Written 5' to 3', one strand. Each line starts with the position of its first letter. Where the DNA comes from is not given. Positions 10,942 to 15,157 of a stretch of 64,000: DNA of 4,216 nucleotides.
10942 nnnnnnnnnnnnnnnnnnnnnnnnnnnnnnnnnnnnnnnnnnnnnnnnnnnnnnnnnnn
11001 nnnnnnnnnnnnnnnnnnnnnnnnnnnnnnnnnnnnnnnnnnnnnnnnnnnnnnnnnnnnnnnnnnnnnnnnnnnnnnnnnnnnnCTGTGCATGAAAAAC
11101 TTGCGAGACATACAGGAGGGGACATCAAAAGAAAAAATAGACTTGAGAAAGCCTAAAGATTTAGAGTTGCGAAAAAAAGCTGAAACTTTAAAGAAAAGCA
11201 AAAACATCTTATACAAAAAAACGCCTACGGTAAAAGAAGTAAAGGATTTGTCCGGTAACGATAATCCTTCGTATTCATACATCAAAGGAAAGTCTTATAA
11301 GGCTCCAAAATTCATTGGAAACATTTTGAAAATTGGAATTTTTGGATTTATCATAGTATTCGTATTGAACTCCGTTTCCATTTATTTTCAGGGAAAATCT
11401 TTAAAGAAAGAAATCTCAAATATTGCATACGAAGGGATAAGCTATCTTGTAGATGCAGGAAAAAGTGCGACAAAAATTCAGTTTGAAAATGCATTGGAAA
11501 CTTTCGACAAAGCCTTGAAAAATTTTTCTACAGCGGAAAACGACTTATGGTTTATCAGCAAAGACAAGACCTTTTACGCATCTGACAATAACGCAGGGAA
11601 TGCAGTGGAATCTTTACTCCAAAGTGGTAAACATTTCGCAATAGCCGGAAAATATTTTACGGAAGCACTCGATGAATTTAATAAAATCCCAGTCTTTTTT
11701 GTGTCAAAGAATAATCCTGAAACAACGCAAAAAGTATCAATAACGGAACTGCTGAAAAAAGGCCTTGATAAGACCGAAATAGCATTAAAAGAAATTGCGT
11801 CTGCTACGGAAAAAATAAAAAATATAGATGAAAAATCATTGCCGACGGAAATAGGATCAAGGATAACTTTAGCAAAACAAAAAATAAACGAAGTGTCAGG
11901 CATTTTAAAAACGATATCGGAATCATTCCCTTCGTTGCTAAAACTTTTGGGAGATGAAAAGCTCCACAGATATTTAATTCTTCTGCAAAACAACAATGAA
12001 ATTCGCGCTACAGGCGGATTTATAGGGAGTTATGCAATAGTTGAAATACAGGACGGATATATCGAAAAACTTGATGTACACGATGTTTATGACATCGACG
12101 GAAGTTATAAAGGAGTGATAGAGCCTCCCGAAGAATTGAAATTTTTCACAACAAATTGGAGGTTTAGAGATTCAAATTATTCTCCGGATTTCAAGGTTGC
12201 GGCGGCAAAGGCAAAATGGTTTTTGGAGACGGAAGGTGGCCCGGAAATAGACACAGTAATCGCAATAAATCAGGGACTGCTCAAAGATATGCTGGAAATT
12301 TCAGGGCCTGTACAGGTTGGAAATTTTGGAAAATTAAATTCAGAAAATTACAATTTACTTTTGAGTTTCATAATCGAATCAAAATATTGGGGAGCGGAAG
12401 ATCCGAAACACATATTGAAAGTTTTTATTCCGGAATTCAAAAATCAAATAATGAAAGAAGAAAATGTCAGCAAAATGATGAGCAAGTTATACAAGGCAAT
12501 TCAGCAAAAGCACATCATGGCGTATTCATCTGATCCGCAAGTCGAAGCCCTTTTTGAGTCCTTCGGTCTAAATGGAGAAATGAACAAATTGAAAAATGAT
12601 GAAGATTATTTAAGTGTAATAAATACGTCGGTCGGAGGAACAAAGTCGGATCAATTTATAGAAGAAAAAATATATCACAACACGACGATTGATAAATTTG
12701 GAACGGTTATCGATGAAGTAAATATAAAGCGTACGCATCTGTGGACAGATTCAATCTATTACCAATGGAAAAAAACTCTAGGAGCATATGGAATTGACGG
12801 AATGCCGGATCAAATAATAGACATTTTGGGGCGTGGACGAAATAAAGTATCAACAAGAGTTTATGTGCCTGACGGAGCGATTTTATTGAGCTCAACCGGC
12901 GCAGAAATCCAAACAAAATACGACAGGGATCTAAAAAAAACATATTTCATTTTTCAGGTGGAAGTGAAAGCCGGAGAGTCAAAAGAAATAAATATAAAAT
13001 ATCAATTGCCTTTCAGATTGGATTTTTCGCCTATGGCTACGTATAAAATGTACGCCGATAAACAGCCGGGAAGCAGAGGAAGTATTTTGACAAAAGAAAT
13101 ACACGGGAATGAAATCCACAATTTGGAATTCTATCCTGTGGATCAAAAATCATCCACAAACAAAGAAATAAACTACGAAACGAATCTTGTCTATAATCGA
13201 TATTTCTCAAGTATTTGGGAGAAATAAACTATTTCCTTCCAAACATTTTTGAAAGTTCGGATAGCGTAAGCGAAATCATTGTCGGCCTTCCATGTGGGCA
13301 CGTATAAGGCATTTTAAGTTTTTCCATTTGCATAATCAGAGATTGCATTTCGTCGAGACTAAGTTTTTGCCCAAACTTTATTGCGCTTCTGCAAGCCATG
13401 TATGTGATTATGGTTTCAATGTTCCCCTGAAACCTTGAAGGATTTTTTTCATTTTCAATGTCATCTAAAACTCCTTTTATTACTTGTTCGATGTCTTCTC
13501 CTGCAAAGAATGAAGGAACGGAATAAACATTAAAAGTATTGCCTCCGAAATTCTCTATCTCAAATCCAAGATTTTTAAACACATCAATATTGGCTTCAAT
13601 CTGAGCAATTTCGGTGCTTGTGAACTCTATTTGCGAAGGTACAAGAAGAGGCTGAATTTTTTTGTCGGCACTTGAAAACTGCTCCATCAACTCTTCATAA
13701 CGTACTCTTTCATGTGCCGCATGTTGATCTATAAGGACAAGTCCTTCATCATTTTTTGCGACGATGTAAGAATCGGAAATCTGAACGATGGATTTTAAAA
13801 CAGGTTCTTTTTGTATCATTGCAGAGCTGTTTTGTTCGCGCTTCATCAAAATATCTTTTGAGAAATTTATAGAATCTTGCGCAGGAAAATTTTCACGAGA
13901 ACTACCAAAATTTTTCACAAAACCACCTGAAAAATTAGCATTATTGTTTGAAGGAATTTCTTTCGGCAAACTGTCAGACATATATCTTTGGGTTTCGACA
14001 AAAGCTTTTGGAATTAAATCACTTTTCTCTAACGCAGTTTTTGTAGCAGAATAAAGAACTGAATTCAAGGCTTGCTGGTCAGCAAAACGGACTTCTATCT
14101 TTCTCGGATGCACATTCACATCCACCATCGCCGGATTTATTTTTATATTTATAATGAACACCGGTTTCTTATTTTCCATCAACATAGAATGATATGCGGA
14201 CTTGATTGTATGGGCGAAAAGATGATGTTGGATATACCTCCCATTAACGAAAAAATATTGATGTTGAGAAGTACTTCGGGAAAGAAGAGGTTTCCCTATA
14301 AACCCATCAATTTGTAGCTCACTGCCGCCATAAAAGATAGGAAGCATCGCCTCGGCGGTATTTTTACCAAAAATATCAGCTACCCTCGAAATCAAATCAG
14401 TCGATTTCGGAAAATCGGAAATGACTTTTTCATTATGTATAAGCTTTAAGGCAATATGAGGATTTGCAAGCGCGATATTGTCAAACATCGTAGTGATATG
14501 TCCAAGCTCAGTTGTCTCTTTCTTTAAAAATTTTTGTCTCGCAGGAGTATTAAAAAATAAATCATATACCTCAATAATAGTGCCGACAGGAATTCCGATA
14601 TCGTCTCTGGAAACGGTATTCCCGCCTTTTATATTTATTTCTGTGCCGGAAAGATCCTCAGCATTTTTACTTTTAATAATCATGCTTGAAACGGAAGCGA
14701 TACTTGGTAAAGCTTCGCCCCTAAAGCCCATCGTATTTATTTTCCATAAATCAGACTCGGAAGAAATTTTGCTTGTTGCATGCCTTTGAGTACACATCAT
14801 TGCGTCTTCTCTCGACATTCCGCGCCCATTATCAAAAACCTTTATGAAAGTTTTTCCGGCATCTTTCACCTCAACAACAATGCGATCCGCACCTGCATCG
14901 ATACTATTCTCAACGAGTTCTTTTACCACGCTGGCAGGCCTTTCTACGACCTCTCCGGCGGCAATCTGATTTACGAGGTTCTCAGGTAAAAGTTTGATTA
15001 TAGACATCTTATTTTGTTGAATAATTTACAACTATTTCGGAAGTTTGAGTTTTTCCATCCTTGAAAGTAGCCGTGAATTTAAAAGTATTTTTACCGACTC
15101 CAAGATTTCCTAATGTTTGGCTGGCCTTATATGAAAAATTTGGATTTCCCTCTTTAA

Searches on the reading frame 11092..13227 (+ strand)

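Call 36: search_protein_families(library=pfam, proteins=[window:11092-13227:+], max_evalue=0.00001)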
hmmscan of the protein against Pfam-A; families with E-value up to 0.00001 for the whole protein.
window:11092-13227:+ (711 aa): 1 family
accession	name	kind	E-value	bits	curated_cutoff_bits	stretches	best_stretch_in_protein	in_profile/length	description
PF13196.11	DUF4012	-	1e-25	91.4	28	1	292-420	4-135/144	Protein of unknown function (DUF4012)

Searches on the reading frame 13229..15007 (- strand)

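Call 36: search_protein_families(library=pfam, proteins=[window:13229-15007:-], max_evalue=0.00001)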
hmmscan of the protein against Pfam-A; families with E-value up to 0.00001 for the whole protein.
window:13229-15007:- (592 aa): 4 families
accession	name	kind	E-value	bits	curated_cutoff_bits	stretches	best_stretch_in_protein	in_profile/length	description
PF08676.16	MutL_C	-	6.3e-41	139.8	25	1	407-549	1-142/142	MutL C terminal dimerisation domain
PF01119.25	DNA_mis_repair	-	9.5e-37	125.7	26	1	210-326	2-118/119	DNA mismatch repair protein, C-terminal domain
PF13589.12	HATPase_c_3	-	5e-11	43.2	25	1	25-127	4-106/137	Histidine kinase-, DNA gyrase B-, and HSP90-like ATPase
PF02518.31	HATPase_c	-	8.8e-07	29.8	26.4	1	22-78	4-63/111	Histidine kinase-, DNA gyrase B-, and HSP90-like ATPase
